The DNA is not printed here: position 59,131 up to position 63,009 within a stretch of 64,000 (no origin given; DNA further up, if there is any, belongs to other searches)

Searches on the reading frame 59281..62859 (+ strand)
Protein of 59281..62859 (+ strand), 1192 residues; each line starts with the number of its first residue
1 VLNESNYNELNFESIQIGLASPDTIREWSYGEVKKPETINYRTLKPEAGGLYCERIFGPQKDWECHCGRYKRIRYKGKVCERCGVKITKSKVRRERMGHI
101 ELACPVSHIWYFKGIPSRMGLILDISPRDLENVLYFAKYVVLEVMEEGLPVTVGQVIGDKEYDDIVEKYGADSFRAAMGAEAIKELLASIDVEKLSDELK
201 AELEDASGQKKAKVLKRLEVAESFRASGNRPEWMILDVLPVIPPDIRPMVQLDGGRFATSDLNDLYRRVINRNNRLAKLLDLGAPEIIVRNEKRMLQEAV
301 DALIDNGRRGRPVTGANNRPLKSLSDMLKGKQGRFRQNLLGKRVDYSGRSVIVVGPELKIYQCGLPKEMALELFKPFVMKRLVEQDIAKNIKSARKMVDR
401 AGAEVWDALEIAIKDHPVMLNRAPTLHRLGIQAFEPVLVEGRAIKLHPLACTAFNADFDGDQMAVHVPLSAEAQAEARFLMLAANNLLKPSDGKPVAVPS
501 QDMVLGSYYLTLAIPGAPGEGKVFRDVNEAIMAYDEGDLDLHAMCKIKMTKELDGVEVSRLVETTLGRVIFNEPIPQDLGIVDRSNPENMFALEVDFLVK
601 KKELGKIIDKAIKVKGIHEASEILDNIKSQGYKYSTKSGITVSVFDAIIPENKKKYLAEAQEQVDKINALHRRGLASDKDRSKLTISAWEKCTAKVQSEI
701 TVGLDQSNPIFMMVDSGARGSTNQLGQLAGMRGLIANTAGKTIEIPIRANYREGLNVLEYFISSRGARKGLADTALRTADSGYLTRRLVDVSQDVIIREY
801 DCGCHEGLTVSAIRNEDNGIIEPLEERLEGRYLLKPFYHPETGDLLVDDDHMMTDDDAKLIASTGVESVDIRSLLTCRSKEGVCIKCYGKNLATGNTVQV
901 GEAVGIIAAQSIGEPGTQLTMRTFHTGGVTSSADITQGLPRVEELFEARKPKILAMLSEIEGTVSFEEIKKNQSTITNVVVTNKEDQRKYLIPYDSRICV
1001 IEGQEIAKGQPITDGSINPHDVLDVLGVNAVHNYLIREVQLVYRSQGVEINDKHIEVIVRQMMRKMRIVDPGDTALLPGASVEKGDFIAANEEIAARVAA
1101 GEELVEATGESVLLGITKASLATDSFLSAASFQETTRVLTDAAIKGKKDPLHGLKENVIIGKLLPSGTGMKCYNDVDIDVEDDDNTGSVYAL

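Call 17: search_protein_families(library=pfam, proteins=[window:59281-62859:+])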
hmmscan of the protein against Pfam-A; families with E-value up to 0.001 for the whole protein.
window:59281-62859:+ (1192 aa): 5 families
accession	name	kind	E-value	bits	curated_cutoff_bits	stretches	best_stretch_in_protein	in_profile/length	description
PF04997.17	RNA_pol_Rpb1_1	-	2e-86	290.6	39.7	1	11-339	3-312/312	RNA polymerase Rpb1, domain 1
PF04998.22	RNA_pol_Rpb1_5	-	3e-68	230.6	28.5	1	754-1121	1-264/267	RNA polymerase Rpb1, domain 5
PF00623.25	RNA_pol_Rpb1_2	-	1.5e-38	133.1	25.3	1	341-482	1-165/166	RNA polymerase Rpb1, domain 2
PF04983.23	RNA_pol_Rpb1_3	-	9e-27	94.4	28.9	1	486-646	1-161/162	RNA polymerase Rpb1, domain 3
PF05000.22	RNA_pol_Rpb1_4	-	2.1e-11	44.1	24.8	1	690-738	31-78/107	RNA polymerase Rpb1, domain 4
